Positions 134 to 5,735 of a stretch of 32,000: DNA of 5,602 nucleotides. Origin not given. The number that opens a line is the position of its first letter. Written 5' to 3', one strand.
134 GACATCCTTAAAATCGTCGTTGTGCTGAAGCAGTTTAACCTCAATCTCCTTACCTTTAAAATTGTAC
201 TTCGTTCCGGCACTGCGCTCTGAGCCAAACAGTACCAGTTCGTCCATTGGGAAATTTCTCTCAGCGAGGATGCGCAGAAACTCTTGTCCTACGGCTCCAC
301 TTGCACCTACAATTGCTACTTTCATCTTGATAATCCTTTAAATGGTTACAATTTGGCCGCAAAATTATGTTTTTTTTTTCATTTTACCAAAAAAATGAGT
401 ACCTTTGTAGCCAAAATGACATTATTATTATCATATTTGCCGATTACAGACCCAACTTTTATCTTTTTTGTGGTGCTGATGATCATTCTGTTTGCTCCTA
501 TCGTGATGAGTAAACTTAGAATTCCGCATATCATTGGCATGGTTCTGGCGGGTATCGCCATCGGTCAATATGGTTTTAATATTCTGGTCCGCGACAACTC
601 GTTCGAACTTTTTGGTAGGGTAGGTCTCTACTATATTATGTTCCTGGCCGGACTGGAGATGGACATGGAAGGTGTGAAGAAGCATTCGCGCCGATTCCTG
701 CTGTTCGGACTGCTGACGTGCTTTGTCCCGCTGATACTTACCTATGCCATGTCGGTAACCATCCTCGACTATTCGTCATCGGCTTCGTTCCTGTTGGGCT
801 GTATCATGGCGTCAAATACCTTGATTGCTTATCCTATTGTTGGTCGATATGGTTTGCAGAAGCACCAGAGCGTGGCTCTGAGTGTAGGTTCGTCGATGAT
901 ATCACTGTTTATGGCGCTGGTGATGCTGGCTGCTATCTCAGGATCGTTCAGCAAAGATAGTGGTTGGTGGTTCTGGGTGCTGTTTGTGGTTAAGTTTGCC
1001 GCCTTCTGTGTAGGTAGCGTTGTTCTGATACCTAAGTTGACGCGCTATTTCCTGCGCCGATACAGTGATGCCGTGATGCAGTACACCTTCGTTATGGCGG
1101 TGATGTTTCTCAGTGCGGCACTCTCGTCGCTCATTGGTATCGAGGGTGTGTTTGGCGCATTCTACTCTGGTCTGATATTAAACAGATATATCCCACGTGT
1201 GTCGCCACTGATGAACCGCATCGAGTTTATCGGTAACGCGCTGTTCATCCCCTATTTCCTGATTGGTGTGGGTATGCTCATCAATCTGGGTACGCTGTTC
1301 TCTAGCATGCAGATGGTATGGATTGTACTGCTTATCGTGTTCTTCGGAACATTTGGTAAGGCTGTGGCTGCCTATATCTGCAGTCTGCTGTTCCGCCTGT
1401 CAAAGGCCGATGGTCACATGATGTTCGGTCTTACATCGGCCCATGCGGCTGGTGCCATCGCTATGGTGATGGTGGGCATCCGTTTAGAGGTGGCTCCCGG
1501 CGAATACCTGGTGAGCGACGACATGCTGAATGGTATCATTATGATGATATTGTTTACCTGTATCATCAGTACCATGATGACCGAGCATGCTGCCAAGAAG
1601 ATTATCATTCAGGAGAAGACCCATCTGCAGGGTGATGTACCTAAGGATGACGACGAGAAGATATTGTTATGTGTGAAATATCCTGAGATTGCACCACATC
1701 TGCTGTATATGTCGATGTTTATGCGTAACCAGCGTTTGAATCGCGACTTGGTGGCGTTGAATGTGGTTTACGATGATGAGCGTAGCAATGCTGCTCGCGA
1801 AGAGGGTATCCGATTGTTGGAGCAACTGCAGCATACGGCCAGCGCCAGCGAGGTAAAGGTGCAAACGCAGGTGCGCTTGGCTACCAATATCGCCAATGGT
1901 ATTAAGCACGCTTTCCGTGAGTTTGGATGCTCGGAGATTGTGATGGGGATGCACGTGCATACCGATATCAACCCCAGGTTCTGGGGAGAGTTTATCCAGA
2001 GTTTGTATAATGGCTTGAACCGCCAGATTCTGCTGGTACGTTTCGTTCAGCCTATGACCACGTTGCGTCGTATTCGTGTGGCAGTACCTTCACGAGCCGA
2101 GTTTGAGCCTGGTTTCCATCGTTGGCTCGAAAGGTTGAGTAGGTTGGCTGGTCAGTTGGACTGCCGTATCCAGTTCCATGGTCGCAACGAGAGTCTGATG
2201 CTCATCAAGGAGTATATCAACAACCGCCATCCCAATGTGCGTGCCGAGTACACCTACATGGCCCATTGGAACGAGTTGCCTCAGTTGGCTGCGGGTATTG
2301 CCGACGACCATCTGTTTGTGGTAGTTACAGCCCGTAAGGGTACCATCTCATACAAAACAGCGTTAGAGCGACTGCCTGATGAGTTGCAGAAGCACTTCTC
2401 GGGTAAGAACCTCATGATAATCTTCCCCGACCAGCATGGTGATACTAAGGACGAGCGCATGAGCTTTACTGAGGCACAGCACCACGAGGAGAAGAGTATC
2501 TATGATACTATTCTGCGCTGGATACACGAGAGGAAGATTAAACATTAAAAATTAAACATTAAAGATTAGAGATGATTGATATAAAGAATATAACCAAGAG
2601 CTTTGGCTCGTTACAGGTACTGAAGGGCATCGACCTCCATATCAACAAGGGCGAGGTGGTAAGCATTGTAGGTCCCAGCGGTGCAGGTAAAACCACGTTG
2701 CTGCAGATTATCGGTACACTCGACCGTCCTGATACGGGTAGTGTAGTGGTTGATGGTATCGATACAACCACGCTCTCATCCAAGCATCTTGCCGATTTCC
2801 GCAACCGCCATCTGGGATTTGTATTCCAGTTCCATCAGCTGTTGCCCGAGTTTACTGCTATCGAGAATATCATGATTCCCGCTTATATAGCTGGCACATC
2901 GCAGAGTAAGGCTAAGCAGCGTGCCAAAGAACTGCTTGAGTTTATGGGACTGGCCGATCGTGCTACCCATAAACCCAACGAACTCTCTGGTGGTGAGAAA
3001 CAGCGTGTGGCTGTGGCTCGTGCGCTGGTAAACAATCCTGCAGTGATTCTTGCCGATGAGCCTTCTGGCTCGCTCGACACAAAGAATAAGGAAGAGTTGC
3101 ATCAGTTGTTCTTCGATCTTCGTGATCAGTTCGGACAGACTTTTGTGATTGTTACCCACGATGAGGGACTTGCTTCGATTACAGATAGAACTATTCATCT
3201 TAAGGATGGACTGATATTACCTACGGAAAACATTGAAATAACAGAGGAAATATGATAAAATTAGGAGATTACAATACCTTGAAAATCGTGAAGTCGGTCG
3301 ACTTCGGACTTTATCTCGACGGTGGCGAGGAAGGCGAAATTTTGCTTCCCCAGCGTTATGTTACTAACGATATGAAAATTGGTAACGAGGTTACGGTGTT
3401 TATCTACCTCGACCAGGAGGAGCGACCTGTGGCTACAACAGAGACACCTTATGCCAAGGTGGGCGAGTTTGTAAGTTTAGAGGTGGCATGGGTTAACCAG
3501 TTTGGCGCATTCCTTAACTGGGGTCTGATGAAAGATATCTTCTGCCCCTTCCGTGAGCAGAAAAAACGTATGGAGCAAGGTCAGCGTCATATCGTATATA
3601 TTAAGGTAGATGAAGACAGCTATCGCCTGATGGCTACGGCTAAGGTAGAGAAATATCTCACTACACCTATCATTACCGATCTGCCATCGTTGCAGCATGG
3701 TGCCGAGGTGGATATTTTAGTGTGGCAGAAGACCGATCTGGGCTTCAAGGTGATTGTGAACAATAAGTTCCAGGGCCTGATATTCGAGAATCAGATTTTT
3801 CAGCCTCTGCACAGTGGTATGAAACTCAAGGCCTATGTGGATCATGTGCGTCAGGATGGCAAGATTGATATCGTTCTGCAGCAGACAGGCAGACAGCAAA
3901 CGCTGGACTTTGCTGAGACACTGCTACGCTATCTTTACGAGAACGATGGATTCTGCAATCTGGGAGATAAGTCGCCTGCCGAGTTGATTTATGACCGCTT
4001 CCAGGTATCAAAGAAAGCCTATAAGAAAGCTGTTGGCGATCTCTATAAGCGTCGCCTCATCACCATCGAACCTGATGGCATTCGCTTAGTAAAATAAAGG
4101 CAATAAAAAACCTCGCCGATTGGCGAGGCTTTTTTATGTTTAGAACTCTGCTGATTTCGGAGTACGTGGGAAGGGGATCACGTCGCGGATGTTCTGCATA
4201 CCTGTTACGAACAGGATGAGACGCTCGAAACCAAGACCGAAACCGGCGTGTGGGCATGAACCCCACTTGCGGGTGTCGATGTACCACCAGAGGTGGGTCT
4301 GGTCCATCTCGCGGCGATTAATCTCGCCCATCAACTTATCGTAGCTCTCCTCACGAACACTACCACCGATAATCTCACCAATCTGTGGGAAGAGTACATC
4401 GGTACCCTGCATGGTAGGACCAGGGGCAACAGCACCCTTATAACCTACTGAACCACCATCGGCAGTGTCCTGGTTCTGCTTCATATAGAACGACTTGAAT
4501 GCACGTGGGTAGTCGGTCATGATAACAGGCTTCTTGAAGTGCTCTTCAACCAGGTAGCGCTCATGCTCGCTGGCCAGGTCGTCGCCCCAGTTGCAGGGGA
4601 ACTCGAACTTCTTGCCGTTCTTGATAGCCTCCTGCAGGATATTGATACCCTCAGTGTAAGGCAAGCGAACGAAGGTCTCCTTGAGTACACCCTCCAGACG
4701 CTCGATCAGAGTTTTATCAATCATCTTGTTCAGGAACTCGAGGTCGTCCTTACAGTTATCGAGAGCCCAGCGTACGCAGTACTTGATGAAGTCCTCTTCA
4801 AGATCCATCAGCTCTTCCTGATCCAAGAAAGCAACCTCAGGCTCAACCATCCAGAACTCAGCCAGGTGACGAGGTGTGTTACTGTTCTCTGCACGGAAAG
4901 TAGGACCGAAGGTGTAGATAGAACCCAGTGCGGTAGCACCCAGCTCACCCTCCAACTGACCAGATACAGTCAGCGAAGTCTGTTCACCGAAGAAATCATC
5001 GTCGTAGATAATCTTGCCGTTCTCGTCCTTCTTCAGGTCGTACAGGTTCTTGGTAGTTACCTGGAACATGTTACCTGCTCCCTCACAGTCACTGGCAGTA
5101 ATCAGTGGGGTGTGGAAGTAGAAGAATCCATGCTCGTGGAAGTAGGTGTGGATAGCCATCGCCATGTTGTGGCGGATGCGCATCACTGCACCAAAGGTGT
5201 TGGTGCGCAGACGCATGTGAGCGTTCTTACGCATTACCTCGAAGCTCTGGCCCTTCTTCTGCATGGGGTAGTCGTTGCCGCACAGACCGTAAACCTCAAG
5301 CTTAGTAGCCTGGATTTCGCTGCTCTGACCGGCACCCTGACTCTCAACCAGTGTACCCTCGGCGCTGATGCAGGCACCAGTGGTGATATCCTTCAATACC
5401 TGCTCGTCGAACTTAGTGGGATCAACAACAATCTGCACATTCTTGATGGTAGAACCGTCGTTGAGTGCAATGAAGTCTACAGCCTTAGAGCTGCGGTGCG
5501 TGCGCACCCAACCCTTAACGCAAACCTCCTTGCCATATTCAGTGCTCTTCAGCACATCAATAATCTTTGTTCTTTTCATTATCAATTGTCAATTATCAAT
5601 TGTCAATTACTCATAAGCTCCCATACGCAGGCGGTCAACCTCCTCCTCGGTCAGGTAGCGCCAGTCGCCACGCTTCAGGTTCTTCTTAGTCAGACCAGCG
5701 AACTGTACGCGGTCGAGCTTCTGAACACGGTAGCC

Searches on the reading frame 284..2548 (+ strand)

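Call 93: search_protein_families(library=pfam, proteins=[window:284-2548:+], max_evalue=0.00001)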
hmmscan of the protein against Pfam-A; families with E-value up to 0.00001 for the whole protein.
window:284-2548:+ (754 aa): 1 family
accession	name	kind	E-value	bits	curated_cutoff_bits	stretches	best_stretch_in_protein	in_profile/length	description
PF00999.27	Na_H_Exchanger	-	1.1e-49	169.8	26.2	1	66-435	2-371/375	Sodium/hydrogen exchanger, transmembrane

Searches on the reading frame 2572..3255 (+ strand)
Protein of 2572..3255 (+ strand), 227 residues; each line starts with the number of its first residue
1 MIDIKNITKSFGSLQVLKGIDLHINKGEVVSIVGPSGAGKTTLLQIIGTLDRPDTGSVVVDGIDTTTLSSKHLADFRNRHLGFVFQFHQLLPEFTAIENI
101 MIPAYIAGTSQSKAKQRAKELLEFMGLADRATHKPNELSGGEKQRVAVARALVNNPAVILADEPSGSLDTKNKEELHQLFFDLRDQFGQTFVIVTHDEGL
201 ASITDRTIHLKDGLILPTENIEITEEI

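Call 93: search_protein_families(library=pfam, proteins=[window:2572-3255:+], max_evalue=0.00001)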
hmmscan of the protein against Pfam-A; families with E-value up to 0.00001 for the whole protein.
window:2572-3255:+ (227 aa): 2 families
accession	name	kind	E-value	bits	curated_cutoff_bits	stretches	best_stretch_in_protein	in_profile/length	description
PF00005.33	ABC_tran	-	8.3e-36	124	25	1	17-165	1-136/137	ABC transporter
PF02463.25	SMC_N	-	2.7e-07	30.7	40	1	28-209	25-210/220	RecF/RecN/SMC N terminal domain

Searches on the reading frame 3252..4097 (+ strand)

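Call 93: search_protein_families(library=pfam, proteins=[window:3252-4097:+], max_evalue=0.00001)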
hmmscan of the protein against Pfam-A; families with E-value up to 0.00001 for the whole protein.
window:3252-4097:+ (281 aa): 2 families
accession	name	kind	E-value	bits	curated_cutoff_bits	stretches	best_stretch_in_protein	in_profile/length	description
PF13509.12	S1_2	-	1.4e-30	105.6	21.8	1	4-63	1-60/61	S1 domain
PF17783.7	CvfB_WH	-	3.4e-23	81.6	22.9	1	222-279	1-58/58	CvfB-like winged helix domain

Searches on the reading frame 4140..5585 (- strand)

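Call 93: search_protein_families(library=pfam, proteins=[window:4140-5585:-], max_evalue=0.00001)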
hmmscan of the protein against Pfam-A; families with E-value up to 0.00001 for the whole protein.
window:4140-5585:- (481 aa): 2 families
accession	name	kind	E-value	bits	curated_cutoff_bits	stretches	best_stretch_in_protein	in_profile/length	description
PF00152.25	tRNA-synt_2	-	8.3e-64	216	25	1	117-475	4-307/308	tRNA synthetases class II (D, K and N)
PF01336.31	tRNA_anti-codon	-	1.6e-11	44.4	27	1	21-98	1-74/75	OB-fold nucleic acid binding domain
